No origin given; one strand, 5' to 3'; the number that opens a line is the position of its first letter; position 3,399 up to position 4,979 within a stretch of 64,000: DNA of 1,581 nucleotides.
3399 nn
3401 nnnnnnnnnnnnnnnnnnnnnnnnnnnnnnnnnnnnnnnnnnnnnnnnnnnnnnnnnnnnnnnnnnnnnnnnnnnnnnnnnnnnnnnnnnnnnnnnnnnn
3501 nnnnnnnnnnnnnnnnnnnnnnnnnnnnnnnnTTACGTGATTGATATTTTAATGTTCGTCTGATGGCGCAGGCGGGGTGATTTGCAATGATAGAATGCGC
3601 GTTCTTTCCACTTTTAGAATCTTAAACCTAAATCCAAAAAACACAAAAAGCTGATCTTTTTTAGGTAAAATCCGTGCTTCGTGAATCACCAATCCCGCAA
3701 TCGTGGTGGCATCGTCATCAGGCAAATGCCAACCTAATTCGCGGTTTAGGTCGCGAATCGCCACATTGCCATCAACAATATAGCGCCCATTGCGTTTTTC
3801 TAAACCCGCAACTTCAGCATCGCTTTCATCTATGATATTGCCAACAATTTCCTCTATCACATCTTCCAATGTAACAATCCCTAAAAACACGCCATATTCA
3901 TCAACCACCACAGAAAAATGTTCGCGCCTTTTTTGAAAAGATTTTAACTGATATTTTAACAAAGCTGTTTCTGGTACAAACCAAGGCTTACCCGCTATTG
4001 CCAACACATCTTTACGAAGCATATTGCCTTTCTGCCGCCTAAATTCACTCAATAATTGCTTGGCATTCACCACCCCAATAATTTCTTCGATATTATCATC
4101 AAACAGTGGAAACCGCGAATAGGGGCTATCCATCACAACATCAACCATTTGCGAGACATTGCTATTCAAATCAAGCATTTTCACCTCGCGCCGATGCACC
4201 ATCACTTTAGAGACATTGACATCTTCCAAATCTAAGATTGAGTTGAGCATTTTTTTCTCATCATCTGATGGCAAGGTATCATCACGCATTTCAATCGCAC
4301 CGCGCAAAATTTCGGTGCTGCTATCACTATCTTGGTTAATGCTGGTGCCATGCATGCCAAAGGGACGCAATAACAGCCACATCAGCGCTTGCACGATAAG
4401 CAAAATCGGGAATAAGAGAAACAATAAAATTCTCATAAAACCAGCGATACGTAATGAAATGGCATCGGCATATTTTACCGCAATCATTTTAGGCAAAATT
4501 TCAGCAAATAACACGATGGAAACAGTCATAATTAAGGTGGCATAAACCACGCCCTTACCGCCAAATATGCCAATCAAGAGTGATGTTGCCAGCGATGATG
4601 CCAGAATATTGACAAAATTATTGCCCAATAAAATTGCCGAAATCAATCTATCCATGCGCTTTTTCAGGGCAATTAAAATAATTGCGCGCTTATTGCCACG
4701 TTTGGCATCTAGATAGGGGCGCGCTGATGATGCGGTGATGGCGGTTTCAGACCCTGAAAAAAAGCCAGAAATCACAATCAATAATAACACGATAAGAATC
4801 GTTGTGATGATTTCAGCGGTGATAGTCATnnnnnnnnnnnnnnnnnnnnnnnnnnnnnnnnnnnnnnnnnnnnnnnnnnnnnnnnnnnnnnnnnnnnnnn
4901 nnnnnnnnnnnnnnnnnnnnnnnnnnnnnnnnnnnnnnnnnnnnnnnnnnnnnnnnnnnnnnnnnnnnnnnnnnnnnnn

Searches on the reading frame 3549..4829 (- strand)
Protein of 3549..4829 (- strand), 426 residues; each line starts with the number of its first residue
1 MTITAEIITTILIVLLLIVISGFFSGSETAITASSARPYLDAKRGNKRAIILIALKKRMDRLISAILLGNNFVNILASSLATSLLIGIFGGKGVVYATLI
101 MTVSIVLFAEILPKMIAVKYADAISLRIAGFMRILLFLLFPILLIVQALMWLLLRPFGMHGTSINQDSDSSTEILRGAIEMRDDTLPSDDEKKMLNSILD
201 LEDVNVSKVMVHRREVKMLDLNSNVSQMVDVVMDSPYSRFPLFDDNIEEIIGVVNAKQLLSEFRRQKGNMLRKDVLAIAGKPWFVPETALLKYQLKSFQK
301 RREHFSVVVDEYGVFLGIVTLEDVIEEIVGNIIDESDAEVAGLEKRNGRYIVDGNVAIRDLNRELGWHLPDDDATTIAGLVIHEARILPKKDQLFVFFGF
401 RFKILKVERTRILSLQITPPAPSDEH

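Call 19: search_protein_families(library=ncbifam, proteins=[window:3549-4829:-], max_evalue=1e-10)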
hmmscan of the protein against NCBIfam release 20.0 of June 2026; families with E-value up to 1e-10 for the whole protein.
window:3549-4829:- (426 aa): 4 families
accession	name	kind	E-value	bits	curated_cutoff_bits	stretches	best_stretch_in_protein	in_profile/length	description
NF008604.1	PRK11573.1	equivalog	3.2e-79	266.8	475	1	9-423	8-422/428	hypothetical protein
TIGR03520.1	GldE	subfamily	1.3e-65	222.1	376.05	1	15-417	2-405/408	gliding motility-associated protein GldE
NF052568.1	PolamExpPaeASal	equivalog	3.7e-53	180.9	500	1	8-418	2-423/424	polyamine export protein PaeA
NF011675.0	PRK15094.1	equivalog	1.2e-35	123.2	379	1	180-420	43-282/292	CNNM family magnesium/cobalt transport protein CorC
